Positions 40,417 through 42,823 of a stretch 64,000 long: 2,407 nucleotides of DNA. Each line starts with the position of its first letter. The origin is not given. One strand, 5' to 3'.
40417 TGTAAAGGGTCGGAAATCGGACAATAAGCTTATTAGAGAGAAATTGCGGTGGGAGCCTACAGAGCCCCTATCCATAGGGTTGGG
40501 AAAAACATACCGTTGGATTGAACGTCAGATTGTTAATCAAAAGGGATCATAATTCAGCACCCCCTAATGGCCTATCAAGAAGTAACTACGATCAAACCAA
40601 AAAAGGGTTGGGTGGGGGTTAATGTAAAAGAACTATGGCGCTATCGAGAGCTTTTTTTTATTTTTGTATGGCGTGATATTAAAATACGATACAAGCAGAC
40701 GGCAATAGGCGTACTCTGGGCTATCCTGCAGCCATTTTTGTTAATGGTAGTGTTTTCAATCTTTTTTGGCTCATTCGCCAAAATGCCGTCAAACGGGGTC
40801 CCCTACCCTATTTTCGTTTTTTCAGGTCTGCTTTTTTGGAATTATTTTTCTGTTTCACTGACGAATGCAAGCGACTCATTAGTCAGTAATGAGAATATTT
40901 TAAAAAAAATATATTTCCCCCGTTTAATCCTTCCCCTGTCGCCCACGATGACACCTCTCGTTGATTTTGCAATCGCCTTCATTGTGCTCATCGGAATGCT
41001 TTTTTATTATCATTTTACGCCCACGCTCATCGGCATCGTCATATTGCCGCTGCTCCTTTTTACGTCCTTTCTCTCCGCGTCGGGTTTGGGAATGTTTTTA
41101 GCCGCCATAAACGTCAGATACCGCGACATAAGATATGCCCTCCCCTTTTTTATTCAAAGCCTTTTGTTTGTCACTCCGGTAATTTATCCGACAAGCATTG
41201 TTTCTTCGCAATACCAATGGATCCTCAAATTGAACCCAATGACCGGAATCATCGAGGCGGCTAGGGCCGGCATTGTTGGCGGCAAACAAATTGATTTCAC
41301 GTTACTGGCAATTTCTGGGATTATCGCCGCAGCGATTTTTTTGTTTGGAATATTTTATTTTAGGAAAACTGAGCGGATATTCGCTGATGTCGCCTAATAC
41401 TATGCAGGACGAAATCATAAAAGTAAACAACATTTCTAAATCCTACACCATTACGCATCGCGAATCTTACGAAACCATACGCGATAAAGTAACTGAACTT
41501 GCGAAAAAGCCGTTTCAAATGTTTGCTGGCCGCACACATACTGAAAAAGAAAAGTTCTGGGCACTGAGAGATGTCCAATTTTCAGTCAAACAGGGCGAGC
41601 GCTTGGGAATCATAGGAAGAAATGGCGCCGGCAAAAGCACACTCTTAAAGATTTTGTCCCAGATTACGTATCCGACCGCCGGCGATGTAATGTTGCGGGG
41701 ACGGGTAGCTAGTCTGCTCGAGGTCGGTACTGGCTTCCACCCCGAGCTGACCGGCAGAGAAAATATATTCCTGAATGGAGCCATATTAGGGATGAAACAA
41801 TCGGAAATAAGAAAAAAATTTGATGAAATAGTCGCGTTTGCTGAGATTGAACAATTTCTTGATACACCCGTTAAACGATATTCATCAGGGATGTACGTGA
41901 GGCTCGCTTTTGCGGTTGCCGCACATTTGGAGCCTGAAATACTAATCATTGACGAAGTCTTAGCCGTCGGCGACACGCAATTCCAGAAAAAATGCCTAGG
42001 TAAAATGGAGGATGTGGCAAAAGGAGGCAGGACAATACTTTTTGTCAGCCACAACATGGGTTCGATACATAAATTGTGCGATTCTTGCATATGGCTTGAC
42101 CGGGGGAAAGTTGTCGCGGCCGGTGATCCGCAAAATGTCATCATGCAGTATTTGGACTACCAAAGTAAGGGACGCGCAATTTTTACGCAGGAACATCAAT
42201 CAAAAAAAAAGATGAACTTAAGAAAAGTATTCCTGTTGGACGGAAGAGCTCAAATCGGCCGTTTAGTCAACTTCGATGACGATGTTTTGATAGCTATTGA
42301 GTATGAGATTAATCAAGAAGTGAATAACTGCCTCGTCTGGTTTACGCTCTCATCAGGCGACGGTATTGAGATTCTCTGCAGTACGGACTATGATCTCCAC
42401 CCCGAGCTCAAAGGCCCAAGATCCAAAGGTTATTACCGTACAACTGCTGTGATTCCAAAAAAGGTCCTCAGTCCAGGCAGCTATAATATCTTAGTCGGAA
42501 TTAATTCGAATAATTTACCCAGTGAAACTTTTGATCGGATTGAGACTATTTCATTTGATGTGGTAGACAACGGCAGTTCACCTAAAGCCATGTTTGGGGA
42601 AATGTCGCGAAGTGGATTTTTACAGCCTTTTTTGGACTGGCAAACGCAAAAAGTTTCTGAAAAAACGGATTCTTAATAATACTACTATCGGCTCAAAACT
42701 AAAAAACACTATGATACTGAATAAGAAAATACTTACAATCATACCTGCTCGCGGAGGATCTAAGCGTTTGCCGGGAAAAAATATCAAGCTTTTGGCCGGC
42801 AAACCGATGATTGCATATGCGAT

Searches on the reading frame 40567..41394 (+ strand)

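Call 10: search_protein_families(library=ncbifam, proteins=[window:40567-41394:+], max_evalue=0.00001)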
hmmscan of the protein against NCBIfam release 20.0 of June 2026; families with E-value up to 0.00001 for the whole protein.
window:40567-41394:+ (276 aa): 2 families
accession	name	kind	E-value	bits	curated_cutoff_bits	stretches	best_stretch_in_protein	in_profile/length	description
NF050109.1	galactan_ABC_perm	equivalog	3.8e-20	72.5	380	1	20-265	14-261/272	galactan export ABC transporter permease subunit Wzm/RfbD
NF050053.1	CapPschTportKpsM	equivalog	4.8e-09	36.5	300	1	33-265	8-248/257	capsule polysaccharide transporter KpsM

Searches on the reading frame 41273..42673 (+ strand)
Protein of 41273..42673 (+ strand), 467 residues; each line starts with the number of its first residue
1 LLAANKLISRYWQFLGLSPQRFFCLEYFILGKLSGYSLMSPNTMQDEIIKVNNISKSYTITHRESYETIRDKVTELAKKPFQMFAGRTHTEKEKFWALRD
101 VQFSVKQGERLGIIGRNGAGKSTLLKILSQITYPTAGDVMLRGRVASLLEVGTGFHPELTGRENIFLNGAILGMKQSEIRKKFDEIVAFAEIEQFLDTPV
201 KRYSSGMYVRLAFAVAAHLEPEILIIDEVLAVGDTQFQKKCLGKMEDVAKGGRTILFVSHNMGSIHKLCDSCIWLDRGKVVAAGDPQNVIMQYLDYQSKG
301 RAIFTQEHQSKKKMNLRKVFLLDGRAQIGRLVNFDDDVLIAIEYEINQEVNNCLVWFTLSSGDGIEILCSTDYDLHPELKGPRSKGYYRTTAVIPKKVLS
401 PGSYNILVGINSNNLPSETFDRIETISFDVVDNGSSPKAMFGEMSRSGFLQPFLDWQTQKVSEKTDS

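Call 10: search_protein_families(library=ncbifam, proteins=[window:41273-42673:+], max_evalue=0.00001)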
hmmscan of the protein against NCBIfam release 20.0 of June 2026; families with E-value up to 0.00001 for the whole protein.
window:41273-42673:+ (467 aa): 176 families (the best 25 are shown)
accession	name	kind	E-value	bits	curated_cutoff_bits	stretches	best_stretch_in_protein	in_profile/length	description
NF010065.0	PRK13545.1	equivalog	2.2e-61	208.2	538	1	89-316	31-257/549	teichoic acids export protein ATP-binding subunit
NF050108.1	galactan_ABC_ATP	equivalog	4.1e-58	196.5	400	1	86-293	30-240/244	galactan export ABC transporter ATP-binding subunit Wzt/RfbE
NF010066.0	PRK13546.1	equivalog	3.5e-52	177.4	320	1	49-305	5-246/264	teichoic acids export ABC transporter ATP-binding subunit TagH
TIGR01188.1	drrA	subfamily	6.4e-37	127.5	312.45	1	94-343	5-263/302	daunorubicin resistance ABC transporter, ATP-binding protein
NF010060.0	PRK13537.1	equivalog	6.4e-30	104.1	521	1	98-292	31-236/314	nodulation factor ABC transporter ATP-binding protein NodI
TIGR04521.1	ECF_ATPase_2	equivalog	8.6e-30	103.8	330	2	163-296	104-239/279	energy-coupling factor transporter ATPase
TIGR04520.1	ECF_ATPase_1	equivalog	1.7e-27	96.5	315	2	172-292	106-226/269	energy-coupling factor transporter ATPase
NF010059.0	PRK13536.1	equivalog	2e-27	95.9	549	1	85-292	47-264/342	nodulation factor ABC transporter ATP-binding protein NodI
TIGR01288.1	nodI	equivalog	1.6e-25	89.8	424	1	99-292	21-225/303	nodulation factor ABC transporter ATP-binding protein NodI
NF033858.1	ABC2_perm_RbbA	equivalog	1.3e-24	86.2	1050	1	78-292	262-487/909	ribosome-associated ATPase/putative transporter RbbA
TIGR03375.1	type_I_sec_LssB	subfamily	1.3e-23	83.3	693.1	2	93-143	478-528/696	type I secretion system permease/ATPase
NF010171.0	PRK13652.1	equivalog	2e-23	82.9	476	2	165-292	100-228/277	cobalt transporter ATP-binding subunit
TIGR01186.1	proV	subfamily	2.4e-23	82.8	326.6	1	97-292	8-220/363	betaine/proline/choline family ABC transporter ATP-binding protein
TIGR01166.1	cbiO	subfamily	5.5e-23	81.4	211.8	2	97-144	7-54/190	cobalt ABC transporter, ATP-binding protein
NF040933.2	ABC_arch_GlcV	equivalog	7.2e-23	81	450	1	91-290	15-230/357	glucose ABC transporter ATP-binding protein GlcV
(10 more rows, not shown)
